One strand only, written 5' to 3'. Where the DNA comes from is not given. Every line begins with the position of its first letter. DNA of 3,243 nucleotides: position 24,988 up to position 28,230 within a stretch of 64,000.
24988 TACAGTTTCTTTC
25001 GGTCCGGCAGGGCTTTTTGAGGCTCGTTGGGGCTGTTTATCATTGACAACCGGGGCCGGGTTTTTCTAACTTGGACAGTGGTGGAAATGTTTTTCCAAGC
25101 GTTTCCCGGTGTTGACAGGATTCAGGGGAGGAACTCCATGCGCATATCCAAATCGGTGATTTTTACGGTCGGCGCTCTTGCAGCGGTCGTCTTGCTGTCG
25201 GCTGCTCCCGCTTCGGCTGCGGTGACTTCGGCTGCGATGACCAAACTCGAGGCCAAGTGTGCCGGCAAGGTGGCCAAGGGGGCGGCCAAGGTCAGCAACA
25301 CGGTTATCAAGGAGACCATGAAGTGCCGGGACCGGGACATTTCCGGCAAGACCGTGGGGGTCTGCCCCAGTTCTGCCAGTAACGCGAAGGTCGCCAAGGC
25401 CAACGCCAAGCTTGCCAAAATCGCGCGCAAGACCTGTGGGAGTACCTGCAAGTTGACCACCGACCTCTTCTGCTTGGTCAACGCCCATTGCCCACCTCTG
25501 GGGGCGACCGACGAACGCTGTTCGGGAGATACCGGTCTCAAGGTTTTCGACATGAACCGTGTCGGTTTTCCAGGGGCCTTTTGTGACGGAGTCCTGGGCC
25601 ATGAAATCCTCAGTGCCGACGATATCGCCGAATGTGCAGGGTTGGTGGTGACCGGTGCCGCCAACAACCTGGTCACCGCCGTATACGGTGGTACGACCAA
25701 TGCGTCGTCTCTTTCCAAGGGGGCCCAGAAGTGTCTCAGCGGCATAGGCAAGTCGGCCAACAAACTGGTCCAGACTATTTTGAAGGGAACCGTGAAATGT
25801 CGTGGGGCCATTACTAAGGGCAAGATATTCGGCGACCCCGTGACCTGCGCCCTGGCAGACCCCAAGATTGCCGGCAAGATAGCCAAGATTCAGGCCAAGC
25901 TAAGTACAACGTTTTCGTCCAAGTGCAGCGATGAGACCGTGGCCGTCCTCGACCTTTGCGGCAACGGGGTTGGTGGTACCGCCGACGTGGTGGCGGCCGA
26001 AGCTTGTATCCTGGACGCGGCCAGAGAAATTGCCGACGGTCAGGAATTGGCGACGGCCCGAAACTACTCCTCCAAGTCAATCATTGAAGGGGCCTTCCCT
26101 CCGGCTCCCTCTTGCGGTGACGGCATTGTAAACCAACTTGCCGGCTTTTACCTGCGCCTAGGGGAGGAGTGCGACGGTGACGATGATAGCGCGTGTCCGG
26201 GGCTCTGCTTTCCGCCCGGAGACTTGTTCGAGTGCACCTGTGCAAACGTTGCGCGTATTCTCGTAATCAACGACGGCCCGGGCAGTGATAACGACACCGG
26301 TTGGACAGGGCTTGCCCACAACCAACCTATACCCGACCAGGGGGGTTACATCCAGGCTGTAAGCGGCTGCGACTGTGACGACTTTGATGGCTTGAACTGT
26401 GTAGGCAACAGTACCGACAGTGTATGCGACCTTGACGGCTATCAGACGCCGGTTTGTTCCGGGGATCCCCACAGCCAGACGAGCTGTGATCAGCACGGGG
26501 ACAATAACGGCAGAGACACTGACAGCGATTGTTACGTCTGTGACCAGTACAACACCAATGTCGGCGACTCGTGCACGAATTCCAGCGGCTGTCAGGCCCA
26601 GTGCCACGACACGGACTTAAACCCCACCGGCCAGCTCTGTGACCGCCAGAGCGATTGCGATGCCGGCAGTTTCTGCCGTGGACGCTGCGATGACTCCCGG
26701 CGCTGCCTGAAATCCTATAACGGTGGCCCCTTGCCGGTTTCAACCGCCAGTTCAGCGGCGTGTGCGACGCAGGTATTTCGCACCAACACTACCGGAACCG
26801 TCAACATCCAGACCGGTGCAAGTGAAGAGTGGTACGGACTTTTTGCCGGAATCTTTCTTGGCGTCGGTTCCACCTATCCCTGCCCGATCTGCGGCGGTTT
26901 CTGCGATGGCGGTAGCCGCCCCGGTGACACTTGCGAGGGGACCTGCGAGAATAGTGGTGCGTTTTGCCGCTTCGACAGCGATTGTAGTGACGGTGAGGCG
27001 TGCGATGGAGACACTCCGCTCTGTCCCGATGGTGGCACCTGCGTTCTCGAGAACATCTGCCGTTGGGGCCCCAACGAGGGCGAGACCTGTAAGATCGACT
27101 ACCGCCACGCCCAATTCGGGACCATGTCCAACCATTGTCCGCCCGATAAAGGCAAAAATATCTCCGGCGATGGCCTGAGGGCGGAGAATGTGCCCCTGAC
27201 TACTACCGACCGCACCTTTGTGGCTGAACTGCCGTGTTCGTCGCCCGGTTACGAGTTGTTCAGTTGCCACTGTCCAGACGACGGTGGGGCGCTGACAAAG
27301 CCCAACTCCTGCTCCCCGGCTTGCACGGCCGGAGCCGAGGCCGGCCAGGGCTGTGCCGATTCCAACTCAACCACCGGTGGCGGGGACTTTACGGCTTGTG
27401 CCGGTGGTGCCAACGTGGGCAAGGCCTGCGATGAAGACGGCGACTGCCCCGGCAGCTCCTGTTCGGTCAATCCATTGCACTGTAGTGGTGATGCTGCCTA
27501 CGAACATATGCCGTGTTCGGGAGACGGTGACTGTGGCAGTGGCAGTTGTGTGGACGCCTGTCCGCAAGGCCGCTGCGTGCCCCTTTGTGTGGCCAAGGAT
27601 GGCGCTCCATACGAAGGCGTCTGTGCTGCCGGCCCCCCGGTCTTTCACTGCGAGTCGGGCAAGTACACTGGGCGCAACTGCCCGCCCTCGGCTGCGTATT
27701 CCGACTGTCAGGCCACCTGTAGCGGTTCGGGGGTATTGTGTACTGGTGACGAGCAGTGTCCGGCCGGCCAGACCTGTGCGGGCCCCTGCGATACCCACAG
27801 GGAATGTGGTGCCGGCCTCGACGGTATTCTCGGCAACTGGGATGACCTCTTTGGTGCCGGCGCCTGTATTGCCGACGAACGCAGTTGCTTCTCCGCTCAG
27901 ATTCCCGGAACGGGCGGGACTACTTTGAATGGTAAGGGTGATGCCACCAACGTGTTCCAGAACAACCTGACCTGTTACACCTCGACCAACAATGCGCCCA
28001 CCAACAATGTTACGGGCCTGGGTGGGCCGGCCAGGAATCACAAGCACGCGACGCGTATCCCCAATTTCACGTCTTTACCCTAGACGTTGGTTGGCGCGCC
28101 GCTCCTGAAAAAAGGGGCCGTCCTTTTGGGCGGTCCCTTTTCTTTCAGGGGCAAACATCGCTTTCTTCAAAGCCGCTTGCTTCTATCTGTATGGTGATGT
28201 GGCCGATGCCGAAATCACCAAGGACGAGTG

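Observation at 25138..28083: Giant secreted protein with about 100 cysteines and Myxococcus-type cysteine-rich repeats, with a Lys-rich repeated N-terminal module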

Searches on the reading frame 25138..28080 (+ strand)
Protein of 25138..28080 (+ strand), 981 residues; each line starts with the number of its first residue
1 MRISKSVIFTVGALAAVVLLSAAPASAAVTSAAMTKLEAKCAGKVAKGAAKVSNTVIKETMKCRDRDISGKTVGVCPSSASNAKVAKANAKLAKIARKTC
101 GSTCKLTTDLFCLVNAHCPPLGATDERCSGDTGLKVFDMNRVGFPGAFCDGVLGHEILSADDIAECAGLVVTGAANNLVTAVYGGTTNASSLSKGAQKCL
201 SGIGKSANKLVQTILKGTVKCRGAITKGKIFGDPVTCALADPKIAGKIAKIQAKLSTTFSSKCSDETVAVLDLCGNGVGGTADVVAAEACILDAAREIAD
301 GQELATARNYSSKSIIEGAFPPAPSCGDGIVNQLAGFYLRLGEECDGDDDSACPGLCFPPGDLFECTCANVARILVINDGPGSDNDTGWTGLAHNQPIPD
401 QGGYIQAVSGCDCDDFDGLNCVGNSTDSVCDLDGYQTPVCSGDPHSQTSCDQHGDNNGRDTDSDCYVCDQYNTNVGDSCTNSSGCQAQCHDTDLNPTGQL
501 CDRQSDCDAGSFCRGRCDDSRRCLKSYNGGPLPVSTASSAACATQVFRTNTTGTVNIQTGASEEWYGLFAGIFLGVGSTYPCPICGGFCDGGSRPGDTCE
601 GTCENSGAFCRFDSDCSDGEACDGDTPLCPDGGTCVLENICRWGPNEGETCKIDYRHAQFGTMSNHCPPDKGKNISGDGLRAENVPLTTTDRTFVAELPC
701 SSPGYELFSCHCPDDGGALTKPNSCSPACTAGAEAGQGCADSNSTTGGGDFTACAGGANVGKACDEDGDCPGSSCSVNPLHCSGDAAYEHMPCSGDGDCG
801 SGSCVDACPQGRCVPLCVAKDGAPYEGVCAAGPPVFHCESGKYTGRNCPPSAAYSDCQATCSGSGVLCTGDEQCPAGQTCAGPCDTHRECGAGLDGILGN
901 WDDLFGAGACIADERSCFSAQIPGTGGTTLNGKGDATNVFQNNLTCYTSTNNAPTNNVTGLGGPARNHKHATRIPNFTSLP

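Call 4: search_protein_families(library=pfam, proteins=[window:25138-28080:+], max_evalue=1)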
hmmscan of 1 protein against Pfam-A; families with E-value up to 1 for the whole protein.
window:25138-28080:+ (981 aa): 0 families

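Call 5: search_protein_families(library=ncbifam, proteins=[window:25138-28080:+], max_evalue=1)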
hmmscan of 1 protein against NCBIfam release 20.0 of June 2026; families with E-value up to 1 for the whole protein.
window:25138-28080:+ (981 aa): 0 families

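Call 6: find_homologous_proteins(query=window:25138-28080:+, max_evalue=0.001)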
Query window:25138-28080:+ (981 aa): 68 proteins with E <= 0.001 among 8000 candidates.
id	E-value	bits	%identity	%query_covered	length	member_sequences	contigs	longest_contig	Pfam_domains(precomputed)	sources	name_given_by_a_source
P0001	0.0e+0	2270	100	100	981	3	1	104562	-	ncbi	ncbi:MAG: hypothetical protein VCA74_07290 [Deltaproteobacteria bacterium]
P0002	0.0e+0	1070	52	99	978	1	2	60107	-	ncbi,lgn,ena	-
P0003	0.0e+0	1068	51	99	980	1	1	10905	-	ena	-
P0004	0.0e+0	1048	52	97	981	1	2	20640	-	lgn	-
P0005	5.2e-287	973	49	100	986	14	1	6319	-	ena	-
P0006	9.6e-275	933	47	100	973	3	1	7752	-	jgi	jgi:hypothetical protein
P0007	1.2e-264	899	45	100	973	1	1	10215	-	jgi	jgi:hypothetical protein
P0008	5.5e-264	897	47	97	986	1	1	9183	-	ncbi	-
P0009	3.5e-263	894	48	97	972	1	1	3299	-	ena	-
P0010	5.9e-263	894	45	99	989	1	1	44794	-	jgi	jgi:hypothetical protein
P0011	1.1e-261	890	46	99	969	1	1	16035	-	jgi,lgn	jgi:hypothetical protein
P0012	1.3e-261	889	45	100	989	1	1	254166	-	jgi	jgi:hypothetical protein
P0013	1.5e-260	886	46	100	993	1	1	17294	-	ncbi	-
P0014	1.8e-259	882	45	100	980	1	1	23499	-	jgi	-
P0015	4.6e-259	881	45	97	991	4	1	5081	-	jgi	jgi:hypothetical protein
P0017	1.3e-256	873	46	99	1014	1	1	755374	-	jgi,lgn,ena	-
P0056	7.4e-145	503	41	49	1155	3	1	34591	-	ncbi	-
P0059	7.7e-126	440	38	50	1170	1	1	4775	-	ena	-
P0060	1.8e-10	58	26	59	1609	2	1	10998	-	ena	-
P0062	5.6e-8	50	24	78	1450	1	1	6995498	-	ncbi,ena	-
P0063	1.8e-7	48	30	26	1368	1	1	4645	-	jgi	jgi:hypothetical protein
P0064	2.4e-7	47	28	57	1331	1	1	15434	-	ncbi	-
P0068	1.5e-4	38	23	95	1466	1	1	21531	-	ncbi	-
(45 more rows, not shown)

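Call 7: search_solved_structures(query=window:25138-28080:+, max_evalue=1)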
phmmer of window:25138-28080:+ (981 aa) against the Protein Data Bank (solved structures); distinct sequences matched with E-value up to 1: 1.
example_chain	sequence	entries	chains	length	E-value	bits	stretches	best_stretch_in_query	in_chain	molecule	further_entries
2fkk_A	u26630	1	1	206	0.16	13.2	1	589-675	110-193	Baseplate structural protein Gp10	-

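Call 12: find_encoding_contigs(protein=P0001, flank=10000, max_places=3)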
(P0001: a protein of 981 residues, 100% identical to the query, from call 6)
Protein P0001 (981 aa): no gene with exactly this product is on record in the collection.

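Call 13: find_encoding_contigs(protein=P0012, flank=10000, max_places=2)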
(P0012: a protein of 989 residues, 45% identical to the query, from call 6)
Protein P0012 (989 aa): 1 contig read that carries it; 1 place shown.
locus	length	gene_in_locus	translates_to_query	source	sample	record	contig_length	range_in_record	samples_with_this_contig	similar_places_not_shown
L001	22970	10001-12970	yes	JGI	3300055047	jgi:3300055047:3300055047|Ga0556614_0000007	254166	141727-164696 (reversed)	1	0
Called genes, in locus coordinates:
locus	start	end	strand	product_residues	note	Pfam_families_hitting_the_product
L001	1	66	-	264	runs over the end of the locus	PF00106:adh_short, PF01370:Epimerase, PF08659:KR, PF23441:SDR, PF13561:adh_short_C2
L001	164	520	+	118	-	PF00403:HMA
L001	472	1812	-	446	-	PF07690:MFS_1, PF13000:Acatn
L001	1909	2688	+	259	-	PF00378:ECH_1, PF16113:ECH_2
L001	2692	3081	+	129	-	PF04892:VanZ-LLP1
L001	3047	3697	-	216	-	PF00881:Nitroreductase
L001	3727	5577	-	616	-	PF04134:DCC1-like, PF06762:LMF1, PF25179:LMF1_C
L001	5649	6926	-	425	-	PF07044:DUF1329, PF17131:TP_0789-like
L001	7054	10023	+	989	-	-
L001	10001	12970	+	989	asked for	-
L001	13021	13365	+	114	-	PF00355:Rieske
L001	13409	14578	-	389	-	-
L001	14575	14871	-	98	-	-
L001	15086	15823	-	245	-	PF01738:DLH, PF08840:BAAT_C (faint)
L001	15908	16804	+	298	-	PF00378:ECH_1, PF16113:ECH_2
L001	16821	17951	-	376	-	PF00142:Fer4_NifH (faint), PF09140:MipZ (weak), PF10609:ParA, PF13614:AAA_31, PF01656:CbiA, PF06155:GBBH-like_N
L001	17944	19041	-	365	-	PF01883:FeS_assembly_P (weak), PF00142:Fer4_NifH (weak), PF01656:CbiA, PF02374:ArsA_ATPase (weak), PF09140:MipZ, PF10609:ParA, PF13614:AAA_31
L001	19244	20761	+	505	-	PF00404:Dockerin_1, PF13405:EF-hand_6 (faint)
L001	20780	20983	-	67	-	PF11146:DUF2905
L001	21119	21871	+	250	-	PF00106:adh_short, PF08659:KR, PF13561:adh_short_C2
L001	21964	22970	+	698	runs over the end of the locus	PF03773:ArsP_1, PF01145:Band_7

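Call 14: find_encoding_contigs(protein=P0017, flank=10000, max_places=2)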
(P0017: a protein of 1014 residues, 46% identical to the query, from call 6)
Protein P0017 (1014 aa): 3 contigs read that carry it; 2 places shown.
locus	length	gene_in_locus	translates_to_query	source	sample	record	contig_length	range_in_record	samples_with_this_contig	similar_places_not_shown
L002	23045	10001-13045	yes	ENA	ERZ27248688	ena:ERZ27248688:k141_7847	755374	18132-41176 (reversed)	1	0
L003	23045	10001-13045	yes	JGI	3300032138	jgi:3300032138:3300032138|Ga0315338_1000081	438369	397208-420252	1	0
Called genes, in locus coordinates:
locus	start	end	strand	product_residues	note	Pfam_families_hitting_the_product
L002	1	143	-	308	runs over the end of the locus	PF00441:Acyl-CoA_dh_1, PF08028:Acyl-CoA_dh_2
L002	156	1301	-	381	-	PF02771:Acyl-CoA_dh_N, PF02770:Acyl-CoA_dh_M, PF00441:Acyl-CoA_dh_1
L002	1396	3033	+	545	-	PF00501:AMP-binding, PF13193:AMP-binding_C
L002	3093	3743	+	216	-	PF00440:TetR_N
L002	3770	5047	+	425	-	PF00067:p450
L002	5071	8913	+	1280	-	PF00370:FGGY_N, PF02782:FGGY_C, PF00389:2-Hacid_dh, PF02826:2-Hacid_dh_C, PF02036:SCP2, PF00596:Aldolase_II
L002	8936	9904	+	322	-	PF00355:Rieske, PF19298:KshA_C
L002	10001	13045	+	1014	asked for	-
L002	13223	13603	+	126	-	-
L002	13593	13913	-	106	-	-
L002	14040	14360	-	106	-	-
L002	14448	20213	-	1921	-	-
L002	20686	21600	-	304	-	-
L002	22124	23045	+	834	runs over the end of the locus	-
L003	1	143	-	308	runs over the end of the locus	PF00441:Acyl-CoA_dh_1, PF08028:Acyl-CoA_dh_2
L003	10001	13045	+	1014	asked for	-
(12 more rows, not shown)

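Call 15: find_encoding_contigs(protein=P0002, flank=10000, max_places=2)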
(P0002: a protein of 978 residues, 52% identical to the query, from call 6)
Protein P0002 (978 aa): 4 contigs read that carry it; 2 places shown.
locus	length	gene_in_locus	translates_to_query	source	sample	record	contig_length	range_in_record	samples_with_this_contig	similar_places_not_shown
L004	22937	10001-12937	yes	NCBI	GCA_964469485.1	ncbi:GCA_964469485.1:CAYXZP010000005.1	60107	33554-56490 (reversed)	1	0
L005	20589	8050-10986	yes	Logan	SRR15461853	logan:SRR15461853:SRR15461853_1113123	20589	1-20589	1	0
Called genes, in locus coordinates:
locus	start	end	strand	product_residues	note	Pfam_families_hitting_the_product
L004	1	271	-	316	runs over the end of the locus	PF00441:Acyl-CoA_dh_1, PF08028:Acyl-CoA_dh_2 (weak)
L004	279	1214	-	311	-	PF00441:Acyl-CoA_dh_1, PF08028:Acyl-CoA_dh_2 (weak)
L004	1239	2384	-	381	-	PF02771:Acyl-CoA_dh_N, PF02770:Acyl-CoA_dh_M, PF00441:Acyl-CoA_dh_1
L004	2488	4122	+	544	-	PF00501:AMP-binding, PF13193:AMP-binding_C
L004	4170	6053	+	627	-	-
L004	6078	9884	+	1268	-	PF00370:FGGY_N, PF02782:FGGY_C, PF00389:2-Hacid_dh, PF02826:2-Hacid_dh_C, PF02036:SCP2, PF00596:Aldolase_II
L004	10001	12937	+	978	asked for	-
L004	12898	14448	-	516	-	PF00501:AMP-binding, PF13193:AMP-binding_C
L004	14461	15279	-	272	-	-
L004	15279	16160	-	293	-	PF02775:TPP_enzyme_C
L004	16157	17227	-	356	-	PF01855:POR_N, PF02780:Transketolase_C (weak), PF17147:PFOR_II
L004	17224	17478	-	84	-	PF14697:Fer4_21 (faint), PF25160:LdpA_Fe-S-bd (faint), PF12797:Fer4_2 (faint), PF12837:Fer4_6 (faint), PF13237:Fer4_10 (faint), PF00037:Fer4 (faint), PF12838:Fer4_7, PF13187:Fer4_9, +2 more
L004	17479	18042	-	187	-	PF01558:POR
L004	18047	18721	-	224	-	PF17935:TetR_C_27 (faint), PF00440:TetR_N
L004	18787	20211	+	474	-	PF01796:OB_ChsH2_C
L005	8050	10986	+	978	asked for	-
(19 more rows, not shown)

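Call 23: search_protein_families(library=pfam, proteins=[P0060, P0062, P0063, P0064, P0068, P0056, P0059], max_evalue=0.01)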
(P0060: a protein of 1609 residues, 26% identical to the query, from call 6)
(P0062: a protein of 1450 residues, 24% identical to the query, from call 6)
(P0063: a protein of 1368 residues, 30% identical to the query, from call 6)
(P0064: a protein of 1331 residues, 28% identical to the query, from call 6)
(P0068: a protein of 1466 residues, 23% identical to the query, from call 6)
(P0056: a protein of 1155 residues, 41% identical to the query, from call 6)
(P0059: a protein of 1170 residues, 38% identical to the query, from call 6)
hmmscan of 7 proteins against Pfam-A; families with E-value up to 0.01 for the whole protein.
P0060 (1609 aa): 0 families

P0062 (1450 aa): 1 family
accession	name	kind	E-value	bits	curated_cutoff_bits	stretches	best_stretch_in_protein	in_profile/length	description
PF13948.11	DUF4215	-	0.0076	17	27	1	866-900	14-46/47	Domain of unknown function (DUF4215)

P0063 (1368 aa): 0 families

P0064 (1331 aa): 0 families

P0068 (1466 aa): 0 families

P0056 (1155 aa): 0 families

P0059 (1170 aa): 0 families

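Call 27: predict_structure(alignment_id=A1)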
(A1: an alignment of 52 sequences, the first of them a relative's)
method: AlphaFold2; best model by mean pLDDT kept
length: 981 residues; sequences in the alignment: 52
mean_pLDDT: 88.9   pTM: 0.80
mean pLDDT of the five models: 88.9, 87.7, 86.2, 85.4, 84.2
residues with pLDDT >= 90: 654; 70-90: 274; 50-70: 21; < 50: 32
segments of 3 or more residues with pLDDT < 50: 1-32
pLDDT, mean of each block of 10 residues (from residue 1): 32 34 26 78 96 97 93 86 96 97 93 93 88 88 91 93 97 96 91 93 97 96 88 87 91 96 95 92 95 96 87 94 84 69 69 84 86 94 91 89 93 96 96 92 87 91 94 93 93 92 93 92 90 85 91 96 93 87 94 89 92 88 89 91 90 90 93 82 85 93 94 89 94 93 68 96 95 96 91 93 95 94 89 90 87 90 91 87 93 89 87 93 93 95 89 83 92 95 86
secondary structure, 60 per line:
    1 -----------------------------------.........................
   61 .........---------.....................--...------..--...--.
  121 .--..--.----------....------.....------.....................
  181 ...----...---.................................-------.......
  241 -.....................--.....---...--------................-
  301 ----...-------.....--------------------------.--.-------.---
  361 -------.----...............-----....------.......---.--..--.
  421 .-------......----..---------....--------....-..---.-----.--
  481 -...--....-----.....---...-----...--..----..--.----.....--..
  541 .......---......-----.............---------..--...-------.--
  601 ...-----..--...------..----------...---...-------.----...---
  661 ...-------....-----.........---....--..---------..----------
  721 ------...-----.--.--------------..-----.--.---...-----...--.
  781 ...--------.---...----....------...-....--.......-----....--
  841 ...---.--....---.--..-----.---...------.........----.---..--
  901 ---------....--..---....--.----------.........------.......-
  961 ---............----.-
elements in order (helices of 4 or more, strands of 3 or more residues): H36-69 H79-99 E102-104 H139-142 H149-153 H160-183 H194-226 H234-240 H242-262 H265-269 H284-299 H315-319 E373-387 E393-396 E403-409 E429-434 H450-453 H462-465 E487-490 E496-500 E512-514 E532-536 E539-547 E551-556 E562-574 E588-590 E601-603 E634-636 E640-642 E655-657 E661-663 E680-688 E692-695 E727-729 E775-777 E780-783 E803-806 E813-815 E817-820 E823-829 E835-838 H850-853 E880-884 E910-913 E921-924 E938-946 H953-959 E964-975

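Call 30: fold_search(model_id=the predicted structure, library=pdb)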
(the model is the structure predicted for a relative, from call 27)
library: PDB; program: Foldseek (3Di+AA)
matches with E <= 10: 93; with E <= 0.001: 0
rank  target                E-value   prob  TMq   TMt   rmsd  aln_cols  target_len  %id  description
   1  7cbc_A                3.0e-01  0.09  0.06  0.14  23.3       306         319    9  Crystal structure of a de novo designed switch protein caging a hemagglutinin binder (released 2020-12-23)
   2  7cbc_B                4.8e-01  0.11  0.07  0.17  24.5       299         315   10  Crystal structure of a de novo designed switch protein caging a hemagglutinin binder (released 2020-12-23)
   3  7zdt_C                5.9e-01  0.04  0.08  0.11  23.9       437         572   11  Occ(apo/return) conformation of CydDC mutant (E500Q.C) in ATP(CydC) bound state (Dataset-18) (released 2023-04-19)
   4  7jh5_B                6.5e-01  0.14  0.06  0.19  21.2       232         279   10  Co-LOCKR: de novo designed protein switch (released 2020-09-02)
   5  7ze5_C                6.5e-01  0.02  0.07  0.10  24.8       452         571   11  Occ(apo/return) conformation of CydDC mutant (E500Q.C) in ATP(CydC)/AMP-PNP(CydD) bound state (Dataset-23) (released 2023-04-19)
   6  7zdf_C                8.8e-01  0.02  0.06  0.09  24.4       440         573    9  IF(heme/confined) conformation of CydDC in AMP-PNP(CydD) bound state (Dataset-4) (released 2023-04-19)
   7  9g2t_B                1.0e+00  0.03  0.08  0.12  21.4       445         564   10  Cryo-EM structure of IrtAB 2xEQ, A256R_IrtB mutant in LMNG (released 2024-12-18)
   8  9rcv_E                1.1e+00  0.02  0.06  0.08  24.9       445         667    7  Structure of the Human Peptide-Loading Complex Arrested by HCMV US6 (released 2025-12-03)
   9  7xgg_A                1.2e+00  0.06  0.05  0.20  20.2       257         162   10  Crystal structure of BCL-xL in complex with computationally designed inhibitor protein (released 2022-07-20)
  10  9fw3_B                1.3e+00  0.02  0.06  0.08  25.2       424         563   10  Cryo-EM structure of IrtAB 2xEQ mutant in outward-occluded state in nanodisc in complex with mycobactin (released 2024-12-18)
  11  7jh5_A                1.5e+00  0.08  0.07  0.18  24.5       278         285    9  Co-LOCKR: de novo designed protein switch (released 2020-09-02)
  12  8ipt_C                1.5e+00  0.02  0.07  0.10  26.0       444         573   12  Cryo-EM structure of heme transporter CydDC from Escherichia coli in the occluded ATP bound state (released 2023-06-14)
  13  9pj2_F                1.6e+00  0.06  0.07  0.21  19.4       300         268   14  Crystal structure of non-haem diiron azetidine synthase from Streptomyces cacaoi var. asoensis complexed with iron, L- (released 2025-12-24)
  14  9bd7_A                1.6e+00  0.03  0.09  0.13  21.9       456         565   12  PaMsbA in an open, outward conformation (released 2025-09-03)
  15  9hpz_A                1.6e+00  0.03  0.05  0.14  28.3       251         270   11  Cryo-EM structure of the wild-type flagellar filament from Roseburia hominis (released 2025-12-10)
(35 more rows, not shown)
